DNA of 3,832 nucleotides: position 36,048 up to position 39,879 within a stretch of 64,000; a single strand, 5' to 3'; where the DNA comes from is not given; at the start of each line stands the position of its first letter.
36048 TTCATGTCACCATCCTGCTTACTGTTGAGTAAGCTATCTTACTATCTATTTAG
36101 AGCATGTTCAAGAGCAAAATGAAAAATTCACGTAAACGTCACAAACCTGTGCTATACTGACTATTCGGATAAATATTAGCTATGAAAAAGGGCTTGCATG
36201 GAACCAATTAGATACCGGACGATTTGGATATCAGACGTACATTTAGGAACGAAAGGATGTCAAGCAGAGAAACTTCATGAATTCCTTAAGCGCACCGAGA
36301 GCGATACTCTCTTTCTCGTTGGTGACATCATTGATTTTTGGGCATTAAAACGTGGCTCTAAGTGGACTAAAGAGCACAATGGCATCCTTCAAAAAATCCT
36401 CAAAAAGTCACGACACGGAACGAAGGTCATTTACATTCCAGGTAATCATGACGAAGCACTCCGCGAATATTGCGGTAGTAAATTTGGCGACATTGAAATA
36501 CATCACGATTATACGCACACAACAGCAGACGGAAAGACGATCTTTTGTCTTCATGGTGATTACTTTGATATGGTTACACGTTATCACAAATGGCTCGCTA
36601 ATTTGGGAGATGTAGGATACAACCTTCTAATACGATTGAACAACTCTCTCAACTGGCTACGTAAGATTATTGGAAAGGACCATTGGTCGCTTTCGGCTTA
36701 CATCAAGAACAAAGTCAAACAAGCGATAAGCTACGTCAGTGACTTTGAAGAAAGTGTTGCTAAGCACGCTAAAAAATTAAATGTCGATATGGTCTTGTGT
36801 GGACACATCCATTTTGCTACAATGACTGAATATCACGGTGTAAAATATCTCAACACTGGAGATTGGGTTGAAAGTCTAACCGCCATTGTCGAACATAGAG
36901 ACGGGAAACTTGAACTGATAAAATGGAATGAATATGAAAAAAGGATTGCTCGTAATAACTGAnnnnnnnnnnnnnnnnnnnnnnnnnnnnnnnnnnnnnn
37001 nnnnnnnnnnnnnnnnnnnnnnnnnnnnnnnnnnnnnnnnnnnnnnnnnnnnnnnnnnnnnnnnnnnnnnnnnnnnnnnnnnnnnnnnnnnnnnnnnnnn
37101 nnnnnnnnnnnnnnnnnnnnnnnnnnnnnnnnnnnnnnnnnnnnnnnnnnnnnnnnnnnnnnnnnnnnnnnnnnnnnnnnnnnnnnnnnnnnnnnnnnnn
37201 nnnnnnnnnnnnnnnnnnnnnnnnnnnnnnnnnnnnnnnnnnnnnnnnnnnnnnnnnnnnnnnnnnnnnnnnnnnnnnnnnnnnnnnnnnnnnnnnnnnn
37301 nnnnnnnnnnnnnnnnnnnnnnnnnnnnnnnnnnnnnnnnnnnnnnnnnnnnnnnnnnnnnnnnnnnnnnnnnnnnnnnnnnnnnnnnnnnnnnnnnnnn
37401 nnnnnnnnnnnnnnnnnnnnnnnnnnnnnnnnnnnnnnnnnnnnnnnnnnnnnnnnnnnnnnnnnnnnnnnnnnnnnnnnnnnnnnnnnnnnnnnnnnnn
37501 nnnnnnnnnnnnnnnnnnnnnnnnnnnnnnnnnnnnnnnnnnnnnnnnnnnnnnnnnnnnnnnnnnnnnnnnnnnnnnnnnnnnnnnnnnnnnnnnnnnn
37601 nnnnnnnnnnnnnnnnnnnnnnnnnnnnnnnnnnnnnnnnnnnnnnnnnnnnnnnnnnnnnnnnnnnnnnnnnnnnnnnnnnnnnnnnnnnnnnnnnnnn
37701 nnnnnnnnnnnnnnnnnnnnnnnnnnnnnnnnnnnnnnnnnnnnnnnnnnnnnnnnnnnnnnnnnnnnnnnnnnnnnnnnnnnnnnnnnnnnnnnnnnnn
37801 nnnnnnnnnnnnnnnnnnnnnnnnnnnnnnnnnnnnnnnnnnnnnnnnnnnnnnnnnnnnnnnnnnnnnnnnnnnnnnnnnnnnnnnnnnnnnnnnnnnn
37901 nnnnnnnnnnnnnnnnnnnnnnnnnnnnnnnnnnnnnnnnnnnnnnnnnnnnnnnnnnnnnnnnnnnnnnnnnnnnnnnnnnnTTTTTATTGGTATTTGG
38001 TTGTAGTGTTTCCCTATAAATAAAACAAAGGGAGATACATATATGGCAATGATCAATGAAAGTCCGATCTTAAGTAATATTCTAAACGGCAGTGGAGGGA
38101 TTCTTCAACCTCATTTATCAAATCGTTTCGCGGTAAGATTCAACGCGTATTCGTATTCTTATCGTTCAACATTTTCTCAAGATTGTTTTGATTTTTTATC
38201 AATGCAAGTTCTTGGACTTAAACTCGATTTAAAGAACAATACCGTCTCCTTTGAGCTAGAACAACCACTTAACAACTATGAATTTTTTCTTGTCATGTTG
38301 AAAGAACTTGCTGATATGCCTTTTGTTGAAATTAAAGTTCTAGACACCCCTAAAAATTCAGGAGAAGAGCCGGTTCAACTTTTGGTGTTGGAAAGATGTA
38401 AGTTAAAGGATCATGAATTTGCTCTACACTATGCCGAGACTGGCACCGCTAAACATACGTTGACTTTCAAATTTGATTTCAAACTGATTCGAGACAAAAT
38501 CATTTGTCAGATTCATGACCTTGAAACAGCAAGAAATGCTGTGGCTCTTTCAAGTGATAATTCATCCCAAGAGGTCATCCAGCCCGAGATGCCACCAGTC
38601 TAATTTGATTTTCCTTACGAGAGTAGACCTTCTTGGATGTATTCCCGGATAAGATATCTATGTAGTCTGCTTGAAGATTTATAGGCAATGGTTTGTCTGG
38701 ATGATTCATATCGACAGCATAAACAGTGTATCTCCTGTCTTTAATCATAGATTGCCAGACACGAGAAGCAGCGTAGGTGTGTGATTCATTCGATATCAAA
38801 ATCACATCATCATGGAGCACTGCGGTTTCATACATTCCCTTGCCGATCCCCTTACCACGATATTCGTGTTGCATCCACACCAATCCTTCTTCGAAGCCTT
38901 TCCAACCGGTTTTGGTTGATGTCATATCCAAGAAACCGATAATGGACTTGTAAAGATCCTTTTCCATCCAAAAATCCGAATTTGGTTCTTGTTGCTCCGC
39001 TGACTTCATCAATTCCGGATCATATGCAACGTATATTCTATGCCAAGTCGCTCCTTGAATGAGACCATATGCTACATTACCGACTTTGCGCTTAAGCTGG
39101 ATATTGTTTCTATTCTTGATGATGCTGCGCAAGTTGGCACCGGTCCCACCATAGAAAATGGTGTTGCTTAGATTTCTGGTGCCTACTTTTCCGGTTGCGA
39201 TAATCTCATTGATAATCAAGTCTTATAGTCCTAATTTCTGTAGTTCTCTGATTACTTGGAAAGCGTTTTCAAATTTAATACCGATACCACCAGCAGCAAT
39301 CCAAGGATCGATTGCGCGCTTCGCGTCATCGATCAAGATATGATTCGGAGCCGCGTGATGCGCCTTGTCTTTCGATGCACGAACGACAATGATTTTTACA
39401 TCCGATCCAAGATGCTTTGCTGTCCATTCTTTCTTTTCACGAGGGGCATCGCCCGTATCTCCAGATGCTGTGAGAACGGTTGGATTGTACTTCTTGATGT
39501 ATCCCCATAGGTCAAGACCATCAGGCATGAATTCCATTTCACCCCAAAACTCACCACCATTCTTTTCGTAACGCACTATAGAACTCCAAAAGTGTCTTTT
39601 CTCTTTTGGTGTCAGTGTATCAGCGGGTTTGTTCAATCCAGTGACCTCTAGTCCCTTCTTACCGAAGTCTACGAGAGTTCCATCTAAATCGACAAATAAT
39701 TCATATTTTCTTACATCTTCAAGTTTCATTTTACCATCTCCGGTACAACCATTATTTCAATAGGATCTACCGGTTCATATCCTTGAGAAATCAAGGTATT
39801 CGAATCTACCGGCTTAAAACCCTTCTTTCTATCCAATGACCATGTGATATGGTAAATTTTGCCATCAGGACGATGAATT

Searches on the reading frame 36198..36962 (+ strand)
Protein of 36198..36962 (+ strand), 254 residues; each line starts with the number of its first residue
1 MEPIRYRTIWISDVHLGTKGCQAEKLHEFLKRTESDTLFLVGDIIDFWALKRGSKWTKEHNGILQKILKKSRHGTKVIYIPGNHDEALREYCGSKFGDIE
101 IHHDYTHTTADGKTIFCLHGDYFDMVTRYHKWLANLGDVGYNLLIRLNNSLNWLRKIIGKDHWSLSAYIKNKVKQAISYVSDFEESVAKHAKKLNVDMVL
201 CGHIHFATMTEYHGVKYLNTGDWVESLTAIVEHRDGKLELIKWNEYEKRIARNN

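Call 12: search_protein_families(library=pfam, proteins=[window:36198-36962:+], max_evalue=0.1)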
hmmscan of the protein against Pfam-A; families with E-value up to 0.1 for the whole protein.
window:36198-36962:+ (254 aa): 3 families
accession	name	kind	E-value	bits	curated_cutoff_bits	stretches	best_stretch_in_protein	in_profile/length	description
PF00149.33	Metallophos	-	1e-14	55.9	21.5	1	7-205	2-189/191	Calcineurin-like phosphoesterase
PF12850.12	Metallophos_2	-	9.5e-12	45.6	27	2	9-129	4-92/154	Calcineurin-like phosphoesterase superfamily domain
PF14669.11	Asp_Glu_race_2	-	0.049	13.7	26.3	1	154-219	30-93/176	Putative aspartate racemase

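Call 13: search_protein_families(library=phrogs, proteins=[window:36198-36962:+], max_evalue=0.01)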
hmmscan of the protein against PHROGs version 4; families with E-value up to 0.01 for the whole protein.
window:36198-36962:+ (254 aa): 6 families
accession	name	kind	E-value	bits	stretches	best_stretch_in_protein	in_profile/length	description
phrog_7339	-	DNA, RNA and nucleotide metabolism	9.6e-09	35.9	1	9-90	33-123/263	DNA repair exonuclease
phrog_1649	-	other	2.8e-05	23.9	1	10-161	40-174/308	metallo-phosphoesterase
phrog_246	-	other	3e-05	24.3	0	25-118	194-269/417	NinI-like serine-threonine phosphatase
phrog_547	-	other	0.00016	21.8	1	33-119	71-146/245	phosphoesterase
phrog_221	-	other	0.00041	20.7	1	8-132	114-250/367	metallo-phosphoesterase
phrog_20114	-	other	0.0031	18.8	0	6-91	2-76/131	phosphoesterase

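Call 38: search_solved_structures(query=window:36198-36962:+, max_evalue=1)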
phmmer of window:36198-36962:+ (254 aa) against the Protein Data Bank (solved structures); distinct sequences matched with E-value up to 1: 6.
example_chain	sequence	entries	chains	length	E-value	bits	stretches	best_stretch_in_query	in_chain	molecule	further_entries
5xce_A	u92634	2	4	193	0.11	15.2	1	184-248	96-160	Vacuolar protein sorting-associated protein 29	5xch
5xck_A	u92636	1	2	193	0.11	15.2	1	184-248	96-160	Vacuolar protein sorting-associated protein 29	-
5xcj_A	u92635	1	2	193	0.11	15.2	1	184-248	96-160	Vacuolar protein sorting-associated protein 29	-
2xmo_A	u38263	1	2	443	0.19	14.5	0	35-85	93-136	LMO2642 PROTEIN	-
5mo9_X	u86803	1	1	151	0.33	13.7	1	142-221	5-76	BDNF/NT-3 growth factors receptor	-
2kkn_A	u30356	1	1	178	0.41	13.3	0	197-238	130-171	Uncharacterized protein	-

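Call 47: search_protein_families(library=ncbifam, proteins=[window:36198-36962:+], max_evalue=0.01)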
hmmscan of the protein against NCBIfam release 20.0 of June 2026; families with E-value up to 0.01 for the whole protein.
window:36198-36962:+ (254 aa): 10 families
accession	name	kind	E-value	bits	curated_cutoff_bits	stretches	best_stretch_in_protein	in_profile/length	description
NF003743.0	PRK05340.1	equivalog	2.5e-13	49.8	134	1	7-242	3-238/242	UDP-2,3-diacylglucosamine diphosphatase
TIGR01854.1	lipid_A_lpxH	equivalog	1.4e-11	44.1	190.35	1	8-227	1-221/231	UDP-2,3-diacylglucosamine diphosphatase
NF003118.0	PRK04036.1-3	equivalog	2.2e-09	36.8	445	1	197-225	419-447/481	DNA-directed DNA polymerase II small subunit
TIGR00040.1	yfcE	subfamily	7.1e-08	32.7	56.25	1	9-125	4-91/158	YfcE family phosphodiesterase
NF006988.0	PRK09453.1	equivalog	8e-06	25.8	117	0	9-124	4-109/183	phosphodiesterase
TIGR04123.1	P_estr_lig_assc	hypoth_equivalog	1.5e-05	24.5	150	1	24-91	54-118/207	ligase-associated DNA damage response endonuclease PdeM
NF003120.0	PRK04036.1-5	equivalog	2e-05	23.2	671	0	197-224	487-514/547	DNA-directed DNA polymerase II small subunit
TIGR03729.1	acc_ester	subfamily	4.2e-05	23.1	148.25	1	11-122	5-112/239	putative phosphoesterase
NF053862.1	DS9_1_antiphage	equivalog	0.00074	18.5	420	0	174-221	411-457/486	anti-phage phosphoesterase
NF053861.1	DS8_antiphage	equivalog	0.0043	14.8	790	0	12-89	3-88/994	anti-phage protein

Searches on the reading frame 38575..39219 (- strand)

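Call 12: search_protein_families(library=pfam, proteins=[window:38575-39219:-], max_evalue=0.1)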
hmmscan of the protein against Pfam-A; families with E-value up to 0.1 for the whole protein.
window:38575-39219:- (214 aa): 2 families
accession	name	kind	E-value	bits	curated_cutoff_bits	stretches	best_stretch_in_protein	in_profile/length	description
PF13508.13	Acetyltransf_7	-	0.00021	22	27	1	80-136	2-55/84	Acetyltransferase (GNAT) domain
PF00583.31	Acetyltransf_1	-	0.0015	19.2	20.7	1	66-133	15-84/116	Acetyltransferase (GNAT) family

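Call 13: search_protein_families(library=phrogs, proteins=[window:38575-39219:-], max_evalue=0.01)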
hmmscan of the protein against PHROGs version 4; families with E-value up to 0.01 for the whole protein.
window:38575-39219:- (214 aa): 1 family
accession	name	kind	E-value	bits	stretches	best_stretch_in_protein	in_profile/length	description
phrog_15502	-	unknown function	0.0026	18.9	1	114-171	114-171/221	-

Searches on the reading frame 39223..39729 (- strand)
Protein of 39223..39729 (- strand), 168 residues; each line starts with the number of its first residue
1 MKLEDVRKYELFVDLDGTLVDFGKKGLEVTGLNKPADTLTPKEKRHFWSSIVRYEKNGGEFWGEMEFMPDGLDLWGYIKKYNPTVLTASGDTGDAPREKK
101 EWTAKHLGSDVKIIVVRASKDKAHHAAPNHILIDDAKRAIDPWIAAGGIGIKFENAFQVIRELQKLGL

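Call 12: search_protein_families(library=pfam, proteins=[window:39223-39729:-], max_evalue=0.1)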
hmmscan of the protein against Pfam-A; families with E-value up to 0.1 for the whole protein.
window:39223-39729:- (168 aa): 1 family
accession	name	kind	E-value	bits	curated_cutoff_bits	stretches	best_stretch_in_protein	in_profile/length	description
PF06941.18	NT5C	-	0.00083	19.7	24.8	1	11-155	4-152/180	5' nucleotidase, deoxy (Pyrimidine), cytosolic type C protein (NT5C)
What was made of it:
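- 39223..39729 (-): Stand-alone HAD (DxDxT) phosphatase, NT5C-like, 168 aa. Its start overlaps the end of the mini-2H gene. Candidate 2'/3'-phosphate remover, or a nucleotidase. Pfam NT5C at 19.7 bits is below the cut-off of 24.8 (call 12).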

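Call 13: search_protein_families(library=phrogs, proteins=[window:39223-39729:-], max_evalue=0.01)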
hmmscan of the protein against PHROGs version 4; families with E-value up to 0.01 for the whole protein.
window:39223-39729:- (168 aa): 2 families
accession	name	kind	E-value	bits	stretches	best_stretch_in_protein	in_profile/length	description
phrog_2643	-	moron, auxiliary metabolic gene and host takeover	5.4e-27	95.6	1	7-167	5-170/182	5'-3' deoxyribonucleotidase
phrog_420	-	unknown function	2e-20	74.4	1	6-156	11-178/267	unknown function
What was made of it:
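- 39223..39729 (-): PHROG 2643, E=5e-27 (call 13).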

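Call 36: search_solved_structures(query=window:39223-39729:-, max_evalue=1)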
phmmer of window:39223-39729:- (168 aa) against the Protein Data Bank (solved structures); distinct sequences matched with E-value up to 1: 13.
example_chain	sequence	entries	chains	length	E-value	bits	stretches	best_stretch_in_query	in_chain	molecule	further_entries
4pud_A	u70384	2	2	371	0.056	16.6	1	73-161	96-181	Endo-1,4-beta-xylanase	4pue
9fk9_A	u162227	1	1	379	0.056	16.6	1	73-161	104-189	Endo-1,4-beta-xylanase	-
9fk1_A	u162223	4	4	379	0.056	16.6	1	73-161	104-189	Endo-1,4-beta-xylanase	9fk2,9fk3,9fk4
4prw_A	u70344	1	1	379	0.057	16.5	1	73-161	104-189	Endo-1,4-beta-xylanase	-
3mmd_A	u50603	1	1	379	0.057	16.5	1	73-161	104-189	Endo-1,4-beta-xylanase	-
1hiz_A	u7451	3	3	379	0.057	16.5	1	73-161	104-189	ENDO-1,4-BETA-XYLANASE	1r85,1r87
1r86_A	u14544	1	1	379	0.11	15.6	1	73-161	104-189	Endo-1,4-beta-xylanase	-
9fk6_A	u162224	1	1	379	0.28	14.3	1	73-161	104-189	Endo-1,4-beta-xylanase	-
9fk7_A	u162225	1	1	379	0.38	13.9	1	73-161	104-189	Endo-1,4-beta-xylanase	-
9fk8_A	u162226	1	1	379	0.38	13.9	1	73-161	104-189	Endo-1,4-beta-xylanase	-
2w5n_A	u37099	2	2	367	0.47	13.6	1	43-124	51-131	ALPHA-L-ARABINOFURANOSIDASE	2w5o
2ydt_A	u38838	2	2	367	0.47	13.6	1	43-124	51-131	EXO-1,5-ALPHA-L-ARABINOFURANOBIOSIDASE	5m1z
2ydp_A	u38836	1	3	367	0.47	13.6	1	43-124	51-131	EXO-1,5-ALPHA-L-ARABINOFURANOBIOSIDASE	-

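Call 47: search_protein_families(library=ncbifam, proteins=[window:39223-39729:-], max_evalue=0.01)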
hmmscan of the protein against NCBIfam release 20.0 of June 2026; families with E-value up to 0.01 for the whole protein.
window:39223-39729:- (168 aa): 0 families
